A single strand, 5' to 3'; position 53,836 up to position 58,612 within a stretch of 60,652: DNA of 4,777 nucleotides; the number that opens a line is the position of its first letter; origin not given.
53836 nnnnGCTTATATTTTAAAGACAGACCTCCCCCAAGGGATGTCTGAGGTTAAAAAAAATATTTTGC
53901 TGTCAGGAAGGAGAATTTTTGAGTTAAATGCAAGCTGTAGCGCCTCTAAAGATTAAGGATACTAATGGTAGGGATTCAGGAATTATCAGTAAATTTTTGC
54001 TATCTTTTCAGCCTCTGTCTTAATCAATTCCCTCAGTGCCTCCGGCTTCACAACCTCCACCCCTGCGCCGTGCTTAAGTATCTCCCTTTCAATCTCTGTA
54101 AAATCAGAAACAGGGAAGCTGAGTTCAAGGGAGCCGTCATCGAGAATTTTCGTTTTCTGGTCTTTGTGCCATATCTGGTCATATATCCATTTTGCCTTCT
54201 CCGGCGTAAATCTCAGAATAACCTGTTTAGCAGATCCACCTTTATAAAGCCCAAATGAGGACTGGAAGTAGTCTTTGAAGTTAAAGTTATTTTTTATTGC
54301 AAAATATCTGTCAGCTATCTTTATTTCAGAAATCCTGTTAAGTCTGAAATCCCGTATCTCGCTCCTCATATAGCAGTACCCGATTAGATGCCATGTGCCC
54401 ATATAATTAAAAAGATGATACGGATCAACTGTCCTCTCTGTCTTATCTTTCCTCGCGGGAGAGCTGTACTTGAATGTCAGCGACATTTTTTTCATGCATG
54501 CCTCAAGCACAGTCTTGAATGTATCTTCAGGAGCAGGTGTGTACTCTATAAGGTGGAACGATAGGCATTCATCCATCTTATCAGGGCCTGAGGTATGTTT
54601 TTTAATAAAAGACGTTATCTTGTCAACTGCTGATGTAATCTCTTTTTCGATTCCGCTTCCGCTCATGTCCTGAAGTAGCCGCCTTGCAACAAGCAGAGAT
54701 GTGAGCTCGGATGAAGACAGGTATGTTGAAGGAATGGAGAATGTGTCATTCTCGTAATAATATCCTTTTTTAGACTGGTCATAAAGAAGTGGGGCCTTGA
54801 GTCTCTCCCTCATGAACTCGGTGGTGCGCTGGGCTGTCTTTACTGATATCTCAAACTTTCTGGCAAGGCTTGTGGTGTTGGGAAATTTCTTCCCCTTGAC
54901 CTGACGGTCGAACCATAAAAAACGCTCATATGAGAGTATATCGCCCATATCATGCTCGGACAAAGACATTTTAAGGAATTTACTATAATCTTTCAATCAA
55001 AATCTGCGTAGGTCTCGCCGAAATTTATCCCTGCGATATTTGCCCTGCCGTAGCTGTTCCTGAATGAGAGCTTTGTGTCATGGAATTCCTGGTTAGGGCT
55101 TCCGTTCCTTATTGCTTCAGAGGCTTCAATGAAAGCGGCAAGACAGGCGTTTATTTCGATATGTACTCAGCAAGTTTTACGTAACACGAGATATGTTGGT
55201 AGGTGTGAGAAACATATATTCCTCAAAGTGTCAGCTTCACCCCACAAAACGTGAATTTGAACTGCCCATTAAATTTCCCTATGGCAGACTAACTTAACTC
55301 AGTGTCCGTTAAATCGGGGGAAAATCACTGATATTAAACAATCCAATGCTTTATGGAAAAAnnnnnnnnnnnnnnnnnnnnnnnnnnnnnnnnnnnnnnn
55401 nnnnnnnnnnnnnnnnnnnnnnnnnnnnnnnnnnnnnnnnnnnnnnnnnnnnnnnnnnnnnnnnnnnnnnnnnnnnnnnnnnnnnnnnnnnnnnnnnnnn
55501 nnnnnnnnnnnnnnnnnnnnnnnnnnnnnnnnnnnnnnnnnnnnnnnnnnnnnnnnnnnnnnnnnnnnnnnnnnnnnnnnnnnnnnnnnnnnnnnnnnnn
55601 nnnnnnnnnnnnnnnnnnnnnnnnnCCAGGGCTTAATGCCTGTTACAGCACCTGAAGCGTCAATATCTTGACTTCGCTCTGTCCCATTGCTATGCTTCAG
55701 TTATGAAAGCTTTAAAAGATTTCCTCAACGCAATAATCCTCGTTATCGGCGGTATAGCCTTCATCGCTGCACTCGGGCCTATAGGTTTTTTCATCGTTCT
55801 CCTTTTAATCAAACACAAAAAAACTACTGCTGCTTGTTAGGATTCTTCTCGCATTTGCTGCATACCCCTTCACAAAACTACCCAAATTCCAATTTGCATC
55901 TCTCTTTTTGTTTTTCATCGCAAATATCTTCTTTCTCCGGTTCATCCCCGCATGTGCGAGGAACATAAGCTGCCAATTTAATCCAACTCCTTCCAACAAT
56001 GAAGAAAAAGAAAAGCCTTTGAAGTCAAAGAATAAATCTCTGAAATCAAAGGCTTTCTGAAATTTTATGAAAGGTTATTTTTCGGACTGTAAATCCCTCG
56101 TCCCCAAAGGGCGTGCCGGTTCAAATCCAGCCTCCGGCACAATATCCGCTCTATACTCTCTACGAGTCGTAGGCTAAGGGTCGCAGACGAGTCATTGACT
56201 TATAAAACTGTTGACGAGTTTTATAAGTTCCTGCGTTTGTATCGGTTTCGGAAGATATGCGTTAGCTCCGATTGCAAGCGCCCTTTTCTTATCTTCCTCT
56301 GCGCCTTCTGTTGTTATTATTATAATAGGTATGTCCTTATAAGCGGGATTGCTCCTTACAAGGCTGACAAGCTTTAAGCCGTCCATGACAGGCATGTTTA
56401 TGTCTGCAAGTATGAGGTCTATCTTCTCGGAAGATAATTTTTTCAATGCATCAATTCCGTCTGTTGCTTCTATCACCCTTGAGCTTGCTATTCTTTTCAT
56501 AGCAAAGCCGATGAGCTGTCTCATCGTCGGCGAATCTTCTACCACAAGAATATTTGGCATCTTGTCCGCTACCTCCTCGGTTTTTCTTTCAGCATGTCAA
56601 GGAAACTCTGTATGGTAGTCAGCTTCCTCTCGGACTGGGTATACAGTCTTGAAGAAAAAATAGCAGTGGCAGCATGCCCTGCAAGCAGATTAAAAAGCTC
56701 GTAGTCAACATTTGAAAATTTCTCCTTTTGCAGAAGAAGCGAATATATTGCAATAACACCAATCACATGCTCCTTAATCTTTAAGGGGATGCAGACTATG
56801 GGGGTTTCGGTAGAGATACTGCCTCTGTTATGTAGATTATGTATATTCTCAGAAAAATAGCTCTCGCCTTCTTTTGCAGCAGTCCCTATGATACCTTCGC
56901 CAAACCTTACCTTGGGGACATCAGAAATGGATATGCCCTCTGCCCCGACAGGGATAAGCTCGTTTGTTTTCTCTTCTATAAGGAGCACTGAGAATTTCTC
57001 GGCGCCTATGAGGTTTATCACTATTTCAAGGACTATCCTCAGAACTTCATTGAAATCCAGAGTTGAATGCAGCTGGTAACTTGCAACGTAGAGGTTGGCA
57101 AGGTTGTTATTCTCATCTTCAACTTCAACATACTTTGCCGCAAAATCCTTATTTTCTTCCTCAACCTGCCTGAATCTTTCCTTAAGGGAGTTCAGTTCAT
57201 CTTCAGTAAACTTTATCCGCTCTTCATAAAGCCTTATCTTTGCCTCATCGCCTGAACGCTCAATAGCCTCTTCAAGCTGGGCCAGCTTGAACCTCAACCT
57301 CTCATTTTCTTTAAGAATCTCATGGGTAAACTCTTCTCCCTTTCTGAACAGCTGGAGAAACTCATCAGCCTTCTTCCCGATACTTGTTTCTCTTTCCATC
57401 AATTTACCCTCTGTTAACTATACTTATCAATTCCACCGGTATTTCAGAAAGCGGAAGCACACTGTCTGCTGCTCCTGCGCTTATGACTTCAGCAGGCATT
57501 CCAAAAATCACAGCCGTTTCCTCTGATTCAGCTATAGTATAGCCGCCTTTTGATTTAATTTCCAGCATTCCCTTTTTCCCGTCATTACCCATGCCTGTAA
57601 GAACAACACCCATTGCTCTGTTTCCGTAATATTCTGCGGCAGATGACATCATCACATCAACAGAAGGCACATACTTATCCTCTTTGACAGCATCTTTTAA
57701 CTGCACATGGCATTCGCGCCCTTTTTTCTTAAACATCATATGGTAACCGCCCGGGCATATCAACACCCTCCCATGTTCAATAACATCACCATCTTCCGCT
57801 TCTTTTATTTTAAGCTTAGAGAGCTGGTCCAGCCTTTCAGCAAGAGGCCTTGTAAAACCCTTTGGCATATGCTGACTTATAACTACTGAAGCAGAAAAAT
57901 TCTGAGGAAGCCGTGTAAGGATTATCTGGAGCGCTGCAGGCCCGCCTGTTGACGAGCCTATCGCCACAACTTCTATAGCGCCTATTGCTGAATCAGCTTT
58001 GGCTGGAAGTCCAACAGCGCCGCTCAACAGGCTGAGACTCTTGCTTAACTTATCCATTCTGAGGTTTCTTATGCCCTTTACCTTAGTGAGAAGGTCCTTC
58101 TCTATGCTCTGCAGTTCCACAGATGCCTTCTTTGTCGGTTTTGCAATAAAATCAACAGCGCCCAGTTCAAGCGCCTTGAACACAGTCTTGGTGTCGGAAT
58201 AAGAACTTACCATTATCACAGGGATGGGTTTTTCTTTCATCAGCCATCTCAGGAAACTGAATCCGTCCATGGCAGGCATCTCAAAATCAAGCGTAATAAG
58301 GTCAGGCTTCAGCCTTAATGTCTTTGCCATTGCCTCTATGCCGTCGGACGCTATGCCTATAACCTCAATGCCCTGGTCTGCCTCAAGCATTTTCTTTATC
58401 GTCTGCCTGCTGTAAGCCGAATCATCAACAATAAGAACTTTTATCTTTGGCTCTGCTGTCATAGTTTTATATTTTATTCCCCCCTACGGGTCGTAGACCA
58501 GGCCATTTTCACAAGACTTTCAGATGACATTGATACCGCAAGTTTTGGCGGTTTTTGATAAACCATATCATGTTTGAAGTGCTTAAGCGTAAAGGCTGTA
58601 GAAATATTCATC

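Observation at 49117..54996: WYL regulator followed by a TPR, HD phosphohydrolase, small ORFs and GmrSD-type nuclease cluster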

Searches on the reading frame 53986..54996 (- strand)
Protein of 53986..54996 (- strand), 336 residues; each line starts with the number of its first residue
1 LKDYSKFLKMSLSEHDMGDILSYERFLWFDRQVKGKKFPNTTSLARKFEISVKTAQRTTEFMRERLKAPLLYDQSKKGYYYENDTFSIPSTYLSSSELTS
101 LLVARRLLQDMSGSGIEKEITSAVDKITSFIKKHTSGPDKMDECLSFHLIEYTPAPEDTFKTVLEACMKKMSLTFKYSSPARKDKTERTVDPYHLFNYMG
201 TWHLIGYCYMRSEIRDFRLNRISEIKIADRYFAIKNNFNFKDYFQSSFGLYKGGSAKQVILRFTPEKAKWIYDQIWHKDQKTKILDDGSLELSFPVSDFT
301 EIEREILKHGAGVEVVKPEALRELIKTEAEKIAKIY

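Call 4: search_protein_families(library=pfam, proteins=[window:53986-54996:-], max_evalue=0.01)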
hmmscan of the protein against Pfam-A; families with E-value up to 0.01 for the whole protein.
window:53986-54996:- (336 aa): 2 families
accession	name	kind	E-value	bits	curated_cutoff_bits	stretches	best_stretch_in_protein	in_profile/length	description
PF13280.12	WYL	-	5.8e-21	74.7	21.8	1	159-227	2-70/70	WYL domain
PF25583.1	WCX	-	1.6e-16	60.9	23.9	1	258-333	4-76/76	WCX domain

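Call 5: search_protein_families(library=padloc, proteins=[window:53986-54996:-], max_evalue=0.01)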
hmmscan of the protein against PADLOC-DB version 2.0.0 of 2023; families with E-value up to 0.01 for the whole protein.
window:53986-54996:- (336 aa): 4 families
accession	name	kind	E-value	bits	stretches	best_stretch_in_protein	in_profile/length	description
PDLC01457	WYL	-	7.7e-38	128.3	1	42-320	22-228/229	"CAS-I,CAS-II,CAS-III,CAS-IV,CAS-V,CAS-VI; associated_signaling"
PDLC01652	WYL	-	1.7e-37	127.2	1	155-333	15-162/162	"CAS-I,CAS-II,CAS-III,CAS-IV,CAS-V,CAS-VI; associated_signaling"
PDLC01766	Cas3c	-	1.8e-27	94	1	42-336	25-316/1009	-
PDLC03787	RTasWYL-YodC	-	2e-06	25.2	1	140-228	261-350/354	DRT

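Call 7: search_protein_families(library=ncbifam, proteins=[window:53986-54996:-], max_evalue=0.01)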
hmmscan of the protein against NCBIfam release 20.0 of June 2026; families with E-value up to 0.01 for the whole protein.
window:53986-54996:- (336 aa): 0 families

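Call 18: search_protein_families(library=phrogs, proteins=[window:53986-54996:-], max_evalue=0.01)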
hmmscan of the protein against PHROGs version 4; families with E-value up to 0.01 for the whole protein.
window:53986-54996:- (336 aa): 2 families
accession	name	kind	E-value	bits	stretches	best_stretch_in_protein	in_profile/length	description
phrog_13105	-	unknown function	4.8e-24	86.3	1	32-242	13-229/239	-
phrog_6785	-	unknown function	0.0005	20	1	162-243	29-105/396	-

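Call 84: search_solved_structures(query=window:53986-54948:-, max_evalue=0.01)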
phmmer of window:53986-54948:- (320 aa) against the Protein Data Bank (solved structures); distinct sequences matched with E-value up to 0.01: 11.
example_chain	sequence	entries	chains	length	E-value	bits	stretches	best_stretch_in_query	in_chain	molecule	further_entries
6sj9_A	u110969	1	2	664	8.4e-19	71.6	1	77-308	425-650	Proteasome accessory factor B/C (PafBC)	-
9cu3_B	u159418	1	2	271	1.6e-10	44.5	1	137-314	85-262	WYL domain-containing protein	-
7tzv_A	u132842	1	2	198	2.1e-10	44.1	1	147-314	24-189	WYL domain-containing protein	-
7u02_B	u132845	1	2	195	2.1e-10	44.1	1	147-314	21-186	WYL domain-containing protein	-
7p5x_AX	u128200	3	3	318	5.8e-10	42.6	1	76-317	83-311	PafC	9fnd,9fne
9pfq_Q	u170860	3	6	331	6.1e-10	42.5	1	144-314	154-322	WYL domain-containing protein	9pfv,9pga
8tp8_A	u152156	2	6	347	6.8e-10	42.4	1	144-314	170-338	DeoR-family transcriptional regulator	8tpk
7p5x_AY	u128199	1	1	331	2.4e-09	40.6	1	59-307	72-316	Transcriptional regulator-like protein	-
9fnd_X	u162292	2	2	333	2.5e-09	40.5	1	59-307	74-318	Transcriptional regulator-like protein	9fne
7t8k_A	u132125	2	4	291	1.1e-05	28.5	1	140-210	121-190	BrxR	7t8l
7tb5_A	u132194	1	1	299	0.002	21.2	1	148-210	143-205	WYL domain-containing protein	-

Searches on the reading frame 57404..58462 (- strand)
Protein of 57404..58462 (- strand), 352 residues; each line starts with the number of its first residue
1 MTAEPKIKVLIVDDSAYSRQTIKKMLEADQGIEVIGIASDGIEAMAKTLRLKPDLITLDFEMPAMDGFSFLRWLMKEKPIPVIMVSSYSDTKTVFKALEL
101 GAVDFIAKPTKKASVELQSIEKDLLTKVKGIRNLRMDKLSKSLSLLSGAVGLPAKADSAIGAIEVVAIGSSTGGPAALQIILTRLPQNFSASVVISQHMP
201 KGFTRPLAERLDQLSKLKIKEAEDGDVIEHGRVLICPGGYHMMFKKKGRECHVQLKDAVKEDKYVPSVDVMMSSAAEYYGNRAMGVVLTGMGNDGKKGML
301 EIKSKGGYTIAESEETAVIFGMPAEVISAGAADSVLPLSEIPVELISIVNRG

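Call 57: list_cluster_members(proteins=[window:57404-58462:-, window:40249-40956:+, window:49467-51146:-, window:53986-54948:-, window:47724-48797:-, window:56192-56560:-])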
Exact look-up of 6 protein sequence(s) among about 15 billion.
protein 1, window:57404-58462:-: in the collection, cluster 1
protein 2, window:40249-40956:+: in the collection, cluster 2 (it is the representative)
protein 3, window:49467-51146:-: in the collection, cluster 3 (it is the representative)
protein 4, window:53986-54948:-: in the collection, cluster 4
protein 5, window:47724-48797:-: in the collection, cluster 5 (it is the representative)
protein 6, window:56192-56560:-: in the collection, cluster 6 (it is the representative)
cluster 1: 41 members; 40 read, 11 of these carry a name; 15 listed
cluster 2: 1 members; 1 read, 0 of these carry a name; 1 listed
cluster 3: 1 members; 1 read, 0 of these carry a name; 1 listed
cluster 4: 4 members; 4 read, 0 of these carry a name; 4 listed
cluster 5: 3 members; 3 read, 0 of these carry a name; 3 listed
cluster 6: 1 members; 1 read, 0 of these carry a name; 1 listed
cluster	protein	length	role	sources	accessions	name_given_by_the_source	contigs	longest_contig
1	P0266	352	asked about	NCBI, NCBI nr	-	-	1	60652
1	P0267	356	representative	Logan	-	-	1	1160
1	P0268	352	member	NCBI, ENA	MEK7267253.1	MAG: chemotaxis response regulator protein-glutamate methylesterase [Nitrospirota ...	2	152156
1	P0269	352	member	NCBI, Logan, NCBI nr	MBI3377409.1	MAG: chemotaxis response regulator protein-glutamate methylesterase [Nitrospirae ... | chemotaxis response regulator protein-glutamate methylesterase [Nitrospirota bacterium]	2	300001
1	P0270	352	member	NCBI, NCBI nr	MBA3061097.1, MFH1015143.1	MAG: chemotaxis response regulator protein-glutamate methylesterase [Nitrospirota ... | chemotaxis response regulator protein-glutamate methylesterase [Nitrospirota bacterium]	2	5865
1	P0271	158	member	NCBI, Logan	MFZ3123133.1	MAG: CheB methylesterase domain-containing protein [Thermodesulfovibrionales bacterium]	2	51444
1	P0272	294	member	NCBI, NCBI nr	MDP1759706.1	MAG: chemotaxis-specific protein-glutamate methyltransferase CheB, partial ... | chemotaxis-specific protein-glutamate methyltransferase CheB [Thermodesulfovibrionales ...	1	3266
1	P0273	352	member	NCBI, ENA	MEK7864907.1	MAG: chemotaxis response regulator protein-glutamate methylesterase [Nitrospirota ...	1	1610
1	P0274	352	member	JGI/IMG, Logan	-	two-component system chemotaxis response regulator CheB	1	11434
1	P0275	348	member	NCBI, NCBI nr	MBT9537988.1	MAG: chemotaxis response regulator protein-glutamate methylesterase, partial [Nitrospirae ... | chemotaxis response regulator protein-glutamate methylesterase [Nitrospirota bacterium]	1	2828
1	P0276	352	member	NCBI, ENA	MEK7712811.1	MAG: chemotaxis response regulator protein-glutamate methylesterase [Nitrospirota ...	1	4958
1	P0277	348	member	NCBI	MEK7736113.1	MAG: chemotaxis response regulator protein-glutamate methylesterase, partial ...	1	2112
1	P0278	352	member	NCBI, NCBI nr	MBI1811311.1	MAG: chemotaxis response regulator protein-glutamate methylesterase [Nitrospirae ... | chemotaxis response regulator protein-glutamate methylesterase [Nitrospirota bacterium]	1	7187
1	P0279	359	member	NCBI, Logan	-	-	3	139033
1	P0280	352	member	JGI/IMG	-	-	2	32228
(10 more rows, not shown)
